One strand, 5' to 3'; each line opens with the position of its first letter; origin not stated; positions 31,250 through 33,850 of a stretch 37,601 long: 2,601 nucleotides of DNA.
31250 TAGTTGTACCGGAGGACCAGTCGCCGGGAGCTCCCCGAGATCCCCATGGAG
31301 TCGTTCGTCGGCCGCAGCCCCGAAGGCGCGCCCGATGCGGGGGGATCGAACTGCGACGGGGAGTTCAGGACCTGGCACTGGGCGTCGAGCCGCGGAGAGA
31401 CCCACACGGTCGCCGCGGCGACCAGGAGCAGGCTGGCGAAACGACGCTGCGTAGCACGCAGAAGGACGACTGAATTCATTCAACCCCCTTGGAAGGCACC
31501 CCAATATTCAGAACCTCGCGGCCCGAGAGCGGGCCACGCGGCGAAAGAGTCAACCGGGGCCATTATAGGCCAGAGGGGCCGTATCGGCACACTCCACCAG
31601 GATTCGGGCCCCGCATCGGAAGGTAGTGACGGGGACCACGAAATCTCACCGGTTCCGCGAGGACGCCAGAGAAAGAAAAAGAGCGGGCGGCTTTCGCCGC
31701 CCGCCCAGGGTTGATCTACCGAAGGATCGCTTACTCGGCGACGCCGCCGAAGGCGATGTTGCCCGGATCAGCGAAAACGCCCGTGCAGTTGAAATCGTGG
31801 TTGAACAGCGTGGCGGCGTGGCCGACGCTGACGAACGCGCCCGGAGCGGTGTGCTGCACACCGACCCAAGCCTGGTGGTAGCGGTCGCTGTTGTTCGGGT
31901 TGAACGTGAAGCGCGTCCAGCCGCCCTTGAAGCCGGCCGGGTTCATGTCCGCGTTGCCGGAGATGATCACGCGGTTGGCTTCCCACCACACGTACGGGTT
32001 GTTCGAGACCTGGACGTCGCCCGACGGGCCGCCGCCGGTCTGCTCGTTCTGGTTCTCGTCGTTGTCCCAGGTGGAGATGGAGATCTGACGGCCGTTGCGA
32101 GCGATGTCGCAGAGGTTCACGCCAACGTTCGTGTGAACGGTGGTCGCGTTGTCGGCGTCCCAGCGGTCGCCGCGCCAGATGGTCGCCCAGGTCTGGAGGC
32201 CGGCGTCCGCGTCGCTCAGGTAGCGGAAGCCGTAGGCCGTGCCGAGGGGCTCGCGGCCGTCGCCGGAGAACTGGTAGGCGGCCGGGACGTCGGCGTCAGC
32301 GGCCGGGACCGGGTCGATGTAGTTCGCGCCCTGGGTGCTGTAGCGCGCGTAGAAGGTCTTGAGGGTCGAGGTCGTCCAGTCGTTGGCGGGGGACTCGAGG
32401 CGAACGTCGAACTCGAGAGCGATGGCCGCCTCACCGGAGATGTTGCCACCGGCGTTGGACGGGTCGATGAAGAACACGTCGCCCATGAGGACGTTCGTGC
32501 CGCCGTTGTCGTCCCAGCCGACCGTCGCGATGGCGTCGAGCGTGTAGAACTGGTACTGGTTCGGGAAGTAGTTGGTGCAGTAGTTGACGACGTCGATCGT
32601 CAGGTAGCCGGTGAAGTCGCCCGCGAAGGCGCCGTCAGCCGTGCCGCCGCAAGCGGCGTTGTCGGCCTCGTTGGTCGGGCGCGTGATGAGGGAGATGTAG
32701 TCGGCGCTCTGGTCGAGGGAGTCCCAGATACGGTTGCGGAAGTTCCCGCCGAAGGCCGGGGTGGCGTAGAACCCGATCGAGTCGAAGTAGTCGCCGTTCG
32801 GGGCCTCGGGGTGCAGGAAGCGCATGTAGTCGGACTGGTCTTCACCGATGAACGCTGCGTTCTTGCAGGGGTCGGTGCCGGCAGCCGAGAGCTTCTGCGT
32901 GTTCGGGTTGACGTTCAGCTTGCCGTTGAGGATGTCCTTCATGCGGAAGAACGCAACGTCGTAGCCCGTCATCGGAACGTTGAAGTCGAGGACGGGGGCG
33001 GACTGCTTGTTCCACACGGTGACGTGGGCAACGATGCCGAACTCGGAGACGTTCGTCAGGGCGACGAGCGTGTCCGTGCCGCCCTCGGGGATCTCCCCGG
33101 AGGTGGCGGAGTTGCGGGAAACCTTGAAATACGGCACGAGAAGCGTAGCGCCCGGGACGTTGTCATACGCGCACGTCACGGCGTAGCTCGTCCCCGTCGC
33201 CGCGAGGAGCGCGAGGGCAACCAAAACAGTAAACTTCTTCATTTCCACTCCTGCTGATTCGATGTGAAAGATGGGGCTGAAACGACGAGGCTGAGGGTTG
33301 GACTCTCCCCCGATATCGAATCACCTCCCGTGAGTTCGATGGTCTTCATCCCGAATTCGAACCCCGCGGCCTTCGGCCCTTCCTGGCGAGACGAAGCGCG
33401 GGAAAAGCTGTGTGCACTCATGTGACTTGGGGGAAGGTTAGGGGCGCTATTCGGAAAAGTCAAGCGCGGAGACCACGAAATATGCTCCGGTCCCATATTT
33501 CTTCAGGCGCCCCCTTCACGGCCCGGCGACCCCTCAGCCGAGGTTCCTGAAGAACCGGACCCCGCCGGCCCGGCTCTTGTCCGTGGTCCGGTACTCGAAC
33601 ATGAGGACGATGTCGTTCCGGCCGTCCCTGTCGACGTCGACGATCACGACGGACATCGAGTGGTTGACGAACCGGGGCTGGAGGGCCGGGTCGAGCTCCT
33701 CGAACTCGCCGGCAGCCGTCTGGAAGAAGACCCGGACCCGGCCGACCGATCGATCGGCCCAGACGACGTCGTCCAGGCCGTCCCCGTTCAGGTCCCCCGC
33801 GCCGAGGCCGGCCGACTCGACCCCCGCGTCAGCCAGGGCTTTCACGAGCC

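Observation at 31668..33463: Compositionally distinct, self-contained gene for an orphan 503-aa secreted protein with hallmarks of very high expression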

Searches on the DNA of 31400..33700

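Call 18: search_rna_families(source=window, start=31400, end=33700, threshold=evalue, max_evalue=1)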
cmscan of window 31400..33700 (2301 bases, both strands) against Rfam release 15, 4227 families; matches with E-value up to 1: 1.
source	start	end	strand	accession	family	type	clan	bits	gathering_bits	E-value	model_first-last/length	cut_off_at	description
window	31506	31542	-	RF01340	CRISPR-DR29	Gene; CRISPR;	-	22.8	39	0.091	1-37/37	no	CRISPR RNA direct repeat element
